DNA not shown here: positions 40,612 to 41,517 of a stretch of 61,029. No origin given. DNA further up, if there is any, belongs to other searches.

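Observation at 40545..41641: RAYT-like HUH transposase bracketed by two ~180-200 bp REPIN-like composite hairpins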

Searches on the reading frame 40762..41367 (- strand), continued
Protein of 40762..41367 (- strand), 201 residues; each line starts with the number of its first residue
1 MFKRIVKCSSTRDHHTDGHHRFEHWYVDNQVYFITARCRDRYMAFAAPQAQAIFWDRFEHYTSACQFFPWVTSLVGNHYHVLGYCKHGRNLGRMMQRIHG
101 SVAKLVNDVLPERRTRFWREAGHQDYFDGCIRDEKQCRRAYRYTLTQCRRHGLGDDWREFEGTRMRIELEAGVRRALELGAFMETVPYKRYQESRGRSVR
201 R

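Call 73: search_protein_representatives(alignment_id=A1)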
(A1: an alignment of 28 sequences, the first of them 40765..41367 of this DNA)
Query: 28 sequences, 201 profile positions. Proteins with E-value up to 0.001 (for the whole library): 689; up to 1e-10: 191; up to 1e-30: 56. The best 150 are listed.
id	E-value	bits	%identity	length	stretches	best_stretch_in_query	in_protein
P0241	4.0e-83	294.4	-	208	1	3-195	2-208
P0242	1.6e-76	272.8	-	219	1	7-195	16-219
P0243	2.0e-73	262.8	-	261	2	4-114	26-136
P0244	1.9e-71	256.3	-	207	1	5-161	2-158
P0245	1.5e-68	246.8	-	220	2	8-113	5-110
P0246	2.8e-67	242.7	-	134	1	6-135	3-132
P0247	1.1e-66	240.7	-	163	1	33-195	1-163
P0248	1.4e-63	230.7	-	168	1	33-148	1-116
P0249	1.5e-59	217.5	-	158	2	57-197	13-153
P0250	1.5e-55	204.4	-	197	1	4-197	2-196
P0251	5.2e-55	202.6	-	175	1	6-143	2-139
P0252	6.6e-55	202.3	-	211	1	4-121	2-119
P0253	2.5e-54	200.4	-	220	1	23-167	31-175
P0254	2.3e-53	197.3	-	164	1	4-123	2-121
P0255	1.9e-52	194.3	-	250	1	9-193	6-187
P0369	2.3e-16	76.5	-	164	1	26-164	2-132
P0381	2.5e-14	69.8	-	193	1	22-161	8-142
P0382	3.4e-14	69.4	-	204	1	26-156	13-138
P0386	5.4e-14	68.8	-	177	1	24-166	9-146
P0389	9.2e-14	68.0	-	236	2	19-111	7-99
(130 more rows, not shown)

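Call 74: search_protein_families(library=ncbifam, proteins=[P0241, P0250, P0255, P0369, P0381, P0382, P0386, P0389], max_evalue=0.001)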
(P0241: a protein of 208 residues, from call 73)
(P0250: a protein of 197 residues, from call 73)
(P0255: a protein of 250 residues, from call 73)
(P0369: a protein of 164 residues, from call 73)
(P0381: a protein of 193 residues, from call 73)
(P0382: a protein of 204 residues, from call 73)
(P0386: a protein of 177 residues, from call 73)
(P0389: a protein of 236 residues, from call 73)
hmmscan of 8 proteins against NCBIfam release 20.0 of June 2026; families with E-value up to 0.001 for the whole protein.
P0241 (208 aa): 1 family
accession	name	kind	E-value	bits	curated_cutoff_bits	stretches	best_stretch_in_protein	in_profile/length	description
NF047646.1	REP_Tyr_transpos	equivalog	4.6e-18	65.5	80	1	24-177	3-145/146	REP-associated tyrosine transposase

P0250 (197 aa): 1 family
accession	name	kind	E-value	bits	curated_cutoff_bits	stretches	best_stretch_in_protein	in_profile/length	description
NF047646.1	REP_Tyr_transpos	equivalog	4.8e-16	58.9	80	1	25-162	4-144/146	REP-associated tyrosine transposase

P0255 (250 aa): 1 family
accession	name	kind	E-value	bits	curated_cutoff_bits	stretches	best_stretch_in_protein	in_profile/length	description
NF047646.1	REP_Tyr_transpos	equivalog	2.6e-13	50.1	80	1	23-159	4-142/146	REP-associated tyrosine transposase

P0369 (164 aa): 1 family
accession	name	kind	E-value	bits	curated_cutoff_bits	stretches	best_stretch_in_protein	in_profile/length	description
NF047646.1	REP_Tyr_transpos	equivalog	1.2e-21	77.1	80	1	3-128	5-141/146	REP-associated tyrosine transposase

P0381 (193 aa): 1 family
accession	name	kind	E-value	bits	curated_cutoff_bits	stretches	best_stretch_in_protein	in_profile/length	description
NF047646.1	REP_Tyr_transpos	equivalog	2.6e-27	95.5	80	1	11-148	3-145/146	REP-associated tyrosine transposase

P0382 (204 aa): 2 families
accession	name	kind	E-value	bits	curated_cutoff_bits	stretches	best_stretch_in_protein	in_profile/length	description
NF047646.1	REP_Tyr_transpos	equivalog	6.9e-23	81.2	80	1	14-138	5-137/146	REP-associated tyrosine transposase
NF033573.1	transpos_IS200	equivalog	0.00069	19.8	55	1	14-107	6-98/126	IS200/IS605 family transposase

P0386 (177 aa): 2 families
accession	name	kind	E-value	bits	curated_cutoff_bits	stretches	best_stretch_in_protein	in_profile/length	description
NF047646.1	REP_Tyr_transpos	equivalog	1e-26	93.6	80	1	12-145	5-146/146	REP-associated tyrosine transposase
NF033573.1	transpos_IS200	equivalog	0.00032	20.9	55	1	35-111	28-105/126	IS200/IS605 family transposase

P0389 (236 aa): 2 families
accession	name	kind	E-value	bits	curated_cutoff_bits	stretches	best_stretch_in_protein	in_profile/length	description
NF047646.1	REP_Tyr_transpos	equivalog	3.7e-29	101.5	80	2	162-204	103-146/146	REP-associated tyrosine transposase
NF033573.1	transpos_IS200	equivalog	4.5e-05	23.7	55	1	35-103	26-93/126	IS200/IS605 family transposase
